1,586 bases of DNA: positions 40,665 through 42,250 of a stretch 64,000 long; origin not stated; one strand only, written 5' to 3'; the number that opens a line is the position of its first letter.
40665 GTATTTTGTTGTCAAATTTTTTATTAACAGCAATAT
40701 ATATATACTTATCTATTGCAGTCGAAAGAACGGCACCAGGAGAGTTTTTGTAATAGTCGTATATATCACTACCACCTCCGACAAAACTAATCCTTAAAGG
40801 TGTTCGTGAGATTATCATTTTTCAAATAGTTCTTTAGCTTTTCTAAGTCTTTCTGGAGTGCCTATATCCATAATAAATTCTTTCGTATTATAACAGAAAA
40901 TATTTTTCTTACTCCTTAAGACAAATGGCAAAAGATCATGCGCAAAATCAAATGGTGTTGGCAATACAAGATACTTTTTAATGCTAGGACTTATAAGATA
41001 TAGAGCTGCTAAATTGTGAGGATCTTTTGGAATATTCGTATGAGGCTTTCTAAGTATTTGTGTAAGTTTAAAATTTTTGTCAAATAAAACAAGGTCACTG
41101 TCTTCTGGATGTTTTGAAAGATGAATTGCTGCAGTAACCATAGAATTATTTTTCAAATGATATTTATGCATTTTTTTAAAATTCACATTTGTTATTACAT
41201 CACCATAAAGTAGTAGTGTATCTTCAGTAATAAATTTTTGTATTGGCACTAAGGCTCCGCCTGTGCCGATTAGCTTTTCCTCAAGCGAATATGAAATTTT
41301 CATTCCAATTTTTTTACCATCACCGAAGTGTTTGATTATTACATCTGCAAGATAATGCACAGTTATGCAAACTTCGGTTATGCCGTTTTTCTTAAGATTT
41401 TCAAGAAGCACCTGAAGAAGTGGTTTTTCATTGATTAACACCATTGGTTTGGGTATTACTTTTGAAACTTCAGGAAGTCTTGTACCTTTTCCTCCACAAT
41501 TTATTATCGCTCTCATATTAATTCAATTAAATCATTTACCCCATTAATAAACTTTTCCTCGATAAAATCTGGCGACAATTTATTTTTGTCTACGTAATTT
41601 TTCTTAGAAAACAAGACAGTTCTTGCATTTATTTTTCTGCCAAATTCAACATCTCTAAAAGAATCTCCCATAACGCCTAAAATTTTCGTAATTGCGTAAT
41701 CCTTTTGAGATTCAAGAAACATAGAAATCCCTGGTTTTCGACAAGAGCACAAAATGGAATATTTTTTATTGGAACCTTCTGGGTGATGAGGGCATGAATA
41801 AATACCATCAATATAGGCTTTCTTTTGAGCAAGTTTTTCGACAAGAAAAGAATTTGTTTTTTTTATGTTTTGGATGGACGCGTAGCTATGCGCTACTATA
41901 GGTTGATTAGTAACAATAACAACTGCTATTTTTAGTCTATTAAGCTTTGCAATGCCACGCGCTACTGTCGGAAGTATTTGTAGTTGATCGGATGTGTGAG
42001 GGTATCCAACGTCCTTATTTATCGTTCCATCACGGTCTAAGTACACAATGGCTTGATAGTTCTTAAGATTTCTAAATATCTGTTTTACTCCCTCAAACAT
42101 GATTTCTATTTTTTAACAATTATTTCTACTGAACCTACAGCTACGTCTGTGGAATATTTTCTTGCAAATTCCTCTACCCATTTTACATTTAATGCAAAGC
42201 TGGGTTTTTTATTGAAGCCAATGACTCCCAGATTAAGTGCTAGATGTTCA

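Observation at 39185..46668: GDP-D-glycero-D-manno-heptose pathway with tailoring dehydratases, methyltransferases and a GT17-like transferase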

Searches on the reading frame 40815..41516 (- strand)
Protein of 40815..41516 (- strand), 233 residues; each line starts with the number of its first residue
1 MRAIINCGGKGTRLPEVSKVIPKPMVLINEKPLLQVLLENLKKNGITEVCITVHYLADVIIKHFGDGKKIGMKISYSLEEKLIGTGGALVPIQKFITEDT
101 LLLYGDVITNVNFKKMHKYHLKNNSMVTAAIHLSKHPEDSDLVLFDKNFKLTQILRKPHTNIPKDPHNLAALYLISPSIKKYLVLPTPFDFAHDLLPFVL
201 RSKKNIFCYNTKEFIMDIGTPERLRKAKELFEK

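Call 4: search_protein_families(library=pfam, proteins=[window:40815-41516:-], max_evalue=0.01)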
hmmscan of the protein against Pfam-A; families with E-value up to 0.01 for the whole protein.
window:40815-41516:- (233 aa): 2 families
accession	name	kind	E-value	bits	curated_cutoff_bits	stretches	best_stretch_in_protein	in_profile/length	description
PF00483.29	NTP_transferase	-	3e-27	96.2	21.2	1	3-230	2-241/245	Nucleotidyl transferase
PF12804.13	NTP_transf_3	-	0.00037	21.2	27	1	3-55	1-48/160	MobA-like NTP transferase domain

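Call 5: search_protein_families(library=ncbifam, proteins=[window:40815-41516:-], max_evalue=0.01)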
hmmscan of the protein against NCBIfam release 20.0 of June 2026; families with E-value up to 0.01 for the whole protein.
window:40815-41516:- (233 aa): 30 families (the best 25 are shown)
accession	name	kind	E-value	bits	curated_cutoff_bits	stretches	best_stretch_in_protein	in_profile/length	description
NF049965.1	GlMnHpPGnyltfHddC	equivalog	3.9e-33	115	300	1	1-225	1-215/221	D-glycero-D-manno-heptose 1-phosphate guanosyltransferase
NF052502.1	man1P_GTase_Rv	exception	9.6e-33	113.5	440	1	2-225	2-224/352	mannose-1-phosphate guanylyltransferase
TIGR03992.1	Arch_glmU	subfamily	1.4e-28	99.9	292.1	1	1-225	1-221/393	bifunctional sugar-1-phosphate nucleotidylyltransferase/acetyltransferase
NF045761.1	NAMPUrTaseMurU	equivalog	1e-26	94.2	250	1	1-228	1-224/226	N-acetylmuramate alpha-1-phosphate uridylyltransferase MurU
NF041313.1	UDPGP_AglF_Halo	equivalog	6.1e-24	84.8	400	1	1-229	1-232/234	UTP--glucose-1-phosphate uridylyltransferase AglF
TIGR01208.1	rmlA_long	equivalog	2.3e-20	72.8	320.25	1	2-228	1-231/353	glucose-1-phosphate thymidylyltransferase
NF041173.1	Sug_nt_acttase_Thmprot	equivalog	3.3e-17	62.5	600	1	1-221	1-217/405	bifunctional sugar-1-phosphate nucleotidylyltransferase/acetyltransferase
TIGR02623.1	G1P_cyt_trans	equivalog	5.4e-16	58.8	300.25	2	1-65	1-65/255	glucose-1-phosphate cytidylyltransferase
NF003670.0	PRK05293.1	equivalog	6.8e-15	54.9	470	1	3-227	7-254/382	glucose-1-phosphate adenylyltransferase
TIGR01207.1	rmlA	equivalog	9.4e-15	54.5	360.65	1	3-176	2-176/286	glucose-1-phosphate thymidylyltransferase RfbA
TIGR02091.1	glgC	equivalog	9e-13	48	424.9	2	3-69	3-70/364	glucose-1-phosphate adenylyltransferase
NF012024.0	PRK15480.1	equivalog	3.7e-11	42.7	588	1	2-176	5-180/292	glucose-1-phosphate thymidylyltransferase RfbA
NF010937.0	PRK14357.1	equivalog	6.1e-11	41.9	658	1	1-138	1-132/448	bifunctional UDP-N-acetylglucosamine diphosphorylase/glucosamine-1-phosphate N-acetyltransferase GlmU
TIGR01099.1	galU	equivalog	3e-10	40.1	326.8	1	2-77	3-78/261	UTP--glucose-1-phosphate uridylyltransferase GalU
NF010934.1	PRK14354.1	equivalog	8e-10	37.8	450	1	3-156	2-151/447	bifunctional UDP-N-acetylglucosamine diphosphorylase/glucosamine-1-phosphate N-acetyltransferase GlmU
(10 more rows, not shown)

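Call 13: search_solved_structures(query=window:40815-41516:-, max_evalue=0.001)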
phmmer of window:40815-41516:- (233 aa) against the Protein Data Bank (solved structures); distinct sequences matched with E-value up to 0.001: 47.
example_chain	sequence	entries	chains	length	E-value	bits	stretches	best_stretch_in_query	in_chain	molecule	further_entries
8x7s_B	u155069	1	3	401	5e-21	78.8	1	1-201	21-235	UTP--glucose-1-phosphate uridylyltransferase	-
5xhw_A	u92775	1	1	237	7.8e-21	78.1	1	4-231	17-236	Putative 6-deoxy-D-mannoheptose pathway protein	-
6jq8_A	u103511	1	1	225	7.9e-20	74.8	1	4-231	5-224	Putative 6-deoxy-D-mannoheptose pathway protein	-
7d72_K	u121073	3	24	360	1.1e-18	71.1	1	1-223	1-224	Mannose-1-phosphate guanyltransferase beta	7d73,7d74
7whr_B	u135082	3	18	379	2.2e-17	66.9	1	1-222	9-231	Nucleotidyl transferase family protein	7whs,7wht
7x8j_A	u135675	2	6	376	1.3e-16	64.4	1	1-222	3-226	Mannose-1-phosphate guanylyltransferase 1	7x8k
8yre_D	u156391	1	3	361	1.3e-16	64.4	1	1-222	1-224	Mannose-1-phosphate guanylyltransferase 1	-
4y7t_A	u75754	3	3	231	1e-14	58.1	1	1-117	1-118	Nucleotidyl transferase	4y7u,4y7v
6n0u_A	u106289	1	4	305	1.3e-11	48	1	2-174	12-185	Glucose-1-phosphate thymidylyltransferase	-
8hhd_A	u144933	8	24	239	3.7e-11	46.5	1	1-118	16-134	Nucleotidyl transferase | N-acetylmuramate alpha-1-phosphate uridylyltransferase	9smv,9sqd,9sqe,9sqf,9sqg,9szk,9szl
2ggo_A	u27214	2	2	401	4.4e-11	46.2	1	1-183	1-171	401aa long hypothetical glucose-1-phosphate thymidylyltransferase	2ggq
4ho0_A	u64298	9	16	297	6.9e-11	45.6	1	1-176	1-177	Glucose-1-phosphate thymidylyltransferase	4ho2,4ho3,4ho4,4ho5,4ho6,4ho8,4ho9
3hl3_A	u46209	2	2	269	2.2e-10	44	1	1-189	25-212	Glucose-1-phosphate thymidylyltransferase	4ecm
5ify_A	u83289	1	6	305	2.5e-10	43.8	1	2-174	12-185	Glucose-1-phosphate thymidylyltransferase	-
1h5s_D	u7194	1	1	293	3.6e-10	43.2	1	2-176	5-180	Glucose-1-phosphate thymidylyltransferase 1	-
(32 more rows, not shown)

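Call 59: search_solved_structures(query=A3, max_evalue=1e-8, show_alignments=2)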
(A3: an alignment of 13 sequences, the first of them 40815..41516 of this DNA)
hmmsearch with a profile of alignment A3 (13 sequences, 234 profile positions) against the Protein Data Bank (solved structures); distinct sequences matched with E-value up to 1e-8: 75 (the best 60 are shown).
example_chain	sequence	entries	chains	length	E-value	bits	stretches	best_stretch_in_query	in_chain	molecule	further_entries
8x7s_B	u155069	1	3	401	3.8e-46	160.9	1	1-218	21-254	UTP--glucose-1-phosphate uridylyltransferase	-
5xhw_A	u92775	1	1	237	1.6e-43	152.3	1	3-225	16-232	Putative 6-deoxy-D-mannoheptose pathway protein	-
6jq8_A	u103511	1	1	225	2.1e-43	151.9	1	3-225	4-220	Putative 6-deoxy-D-mannoheptose pathway protein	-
7d72_K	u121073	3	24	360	1.5e-40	142.6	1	1-221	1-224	Mannose-1-phosphate guanyltransferase beta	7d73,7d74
7whr_B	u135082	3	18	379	1.8e-39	139.1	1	1-220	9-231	Nucleotidyl transferase family protein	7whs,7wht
7x8j_A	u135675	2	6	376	1.5e-38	136.1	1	1-220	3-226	Mannose-1-phosphate guanylyltransferase 1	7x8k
8yre_D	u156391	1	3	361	1.8e-38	135.8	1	1-220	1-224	Mannose-1-phosphate guanylyltransferase 1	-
4y7t_A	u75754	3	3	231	3.6e-35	125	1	1-231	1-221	Nucleotidyl transferase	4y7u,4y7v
8hhd_A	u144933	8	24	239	1.5e-33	119.7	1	1-231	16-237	Nucleotidyl transferase | N-acetylmuramate alpha-1-phosphate uridylyltransferase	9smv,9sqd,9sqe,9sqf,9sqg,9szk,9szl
1tzf_A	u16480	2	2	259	3.9e-26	95.4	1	2-66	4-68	Glucose-1-phosphate cytidylyltransferase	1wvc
3hl3_A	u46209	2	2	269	1e-24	90.8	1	1-230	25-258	Glucose-1-phosphate thymidylyltransferase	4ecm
6n0u_A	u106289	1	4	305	2.5e-24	89.5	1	2-229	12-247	Glucose-1-phosphate thymidylyltransferase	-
2ggo_A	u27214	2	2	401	2.7e-24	89.4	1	1-226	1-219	401aa long hypothetical glucose-1-phosphate thymidylyltransferase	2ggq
4ho0_A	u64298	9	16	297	4.8e-24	88.6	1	1-230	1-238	Glucose-1-phosphate thymidylyltransferase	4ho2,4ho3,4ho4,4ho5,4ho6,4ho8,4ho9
5z09_A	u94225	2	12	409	5.1e-24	88.5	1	1-226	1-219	Dual sugar-1-phosphate nucleotidylyltransferase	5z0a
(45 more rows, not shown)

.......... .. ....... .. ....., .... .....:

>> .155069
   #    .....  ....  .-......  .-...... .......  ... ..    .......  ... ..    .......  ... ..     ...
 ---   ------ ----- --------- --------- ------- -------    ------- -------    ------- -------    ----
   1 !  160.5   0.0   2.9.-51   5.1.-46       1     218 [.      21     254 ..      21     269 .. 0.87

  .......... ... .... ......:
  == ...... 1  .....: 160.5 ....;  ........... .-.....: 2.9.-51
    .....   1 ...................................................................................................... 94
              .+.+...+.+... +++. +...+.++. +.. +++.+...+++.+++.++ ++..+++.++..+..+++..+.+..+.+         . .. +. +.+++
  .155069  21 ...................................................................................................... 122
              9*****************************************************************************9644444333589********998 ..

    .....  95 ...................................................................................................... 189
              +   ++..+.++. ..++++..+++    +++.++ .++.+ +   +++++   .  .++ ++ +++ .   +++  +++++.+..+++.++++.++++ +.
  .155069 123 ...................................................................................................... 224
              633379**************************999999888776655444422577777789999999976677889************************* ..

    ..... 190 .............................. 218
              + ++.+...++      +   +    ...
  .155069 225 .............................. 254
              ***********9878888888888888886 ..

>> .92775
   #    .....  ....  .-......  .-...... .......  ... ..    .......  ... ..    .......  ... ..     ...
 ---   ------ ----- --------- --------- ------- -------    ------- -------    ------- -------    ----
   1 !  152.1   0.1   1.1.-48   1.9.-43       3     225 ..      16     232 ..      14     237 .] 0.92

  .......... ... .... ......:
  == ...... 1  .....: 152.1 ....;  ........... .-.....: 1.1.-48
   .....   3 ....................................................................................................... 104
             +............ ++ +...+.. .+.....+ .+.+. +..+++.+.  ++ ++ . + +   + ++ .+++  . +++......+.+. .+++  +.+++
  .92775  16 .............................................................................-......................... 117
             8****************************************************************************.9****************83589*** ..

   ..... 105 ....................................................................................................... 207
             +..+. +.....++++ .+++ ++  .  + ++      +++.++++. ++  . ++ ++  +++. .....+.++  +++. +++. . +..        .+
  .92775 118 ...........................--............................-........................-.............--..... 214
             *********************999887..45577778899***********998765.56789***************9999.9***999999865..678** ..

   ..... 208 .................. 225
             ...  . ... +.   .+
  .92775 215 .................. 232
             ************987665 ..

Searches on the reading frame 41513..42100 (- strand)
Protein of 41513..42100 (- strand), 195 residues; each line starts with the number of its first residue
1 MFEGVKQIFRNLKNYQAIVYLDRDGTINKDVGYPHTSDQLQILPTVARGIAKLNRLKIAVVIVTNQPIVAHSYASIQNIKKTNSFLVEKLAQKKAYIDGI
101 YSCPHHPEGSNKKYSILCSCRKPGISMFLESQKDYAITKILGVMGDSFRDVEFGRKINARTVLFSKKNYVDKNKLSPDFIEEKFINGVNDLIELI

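Call 4: search_protein_families(library=pfam, proteins=[window:41513-42100:-], max_evalue=0.01)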
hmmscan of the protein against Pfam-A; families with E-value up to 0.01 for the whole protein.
window:41513-42100:- (195 aa): 2 families
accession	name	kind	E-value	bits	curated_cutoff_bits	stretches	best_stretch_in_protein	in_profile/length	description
PF08645.17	PNK3P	-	0.00074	19.7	22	1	22-136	6-110/161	Polynucleotide kinase 3 phosphatase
PF13242.12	Hydrolase_like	-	0.0021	18.4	22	1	120-166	2-50/75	HAD-hyrolase-like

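Call 5: search_protein_families(library=ncbifam, proteins=[window:41513-42100:-], max_evalue=0.01)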
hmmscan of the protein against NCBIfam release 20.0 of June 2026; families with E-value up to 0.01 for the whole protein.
window:41513-42100:- (195 aa): 8 families
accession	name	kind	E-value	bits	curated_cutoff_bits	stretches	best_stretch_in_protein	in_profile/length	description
NF006506.0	PRK08942.1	equivalog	2.3e-31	108.7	178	1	17-168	4-151/182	D-glycero-beta-D-manno-heptose 1,7-bisphosphate 7-phosphatase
TIGR00213.1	GmhB_yaeD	subfamily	2.6e-28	98.9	149.6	1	18-169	3-154/176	D-glycero-beta-D-manno-heptose 1,7-bisphosphate 7-phosphatase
TIGR01656.1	Histidinol-ppas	subfamily_domain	9.3e-28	97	84.15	1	19-162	3-144/149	histidinol-phosphate phosphatase domain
TIGR01662.1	HAD-SF-IIIA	subfamily_domain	4.3e-24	85.2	44.6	1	18-165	2-139/141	HAD-IIIA family hydrolase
NF050049.1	HBPPhtaseGmhB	domain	3.1e-18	66.2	250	1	18-175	5-154/171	D-glycero-alpha-D-manno-heptose-1,7-bisphosphate 7-phosphatase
NF005264.0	PRK06769.1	equivalog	1e-16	61.3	217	1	15-185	4-165/175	HAD-IIIA family hydrolase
NF003937.0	PRK05446.1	equivalog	7.6e-13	48.2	443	1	16-168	3-152/355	bifunctional histidinol-phosphatase/imidazoleglycerol-phosphate dehydratase HisB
TIGR01261.1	hisB_Nterm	equivalog_domain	2.7e-11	43.2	140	1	16-168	1-150/161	histidinol-phosphatase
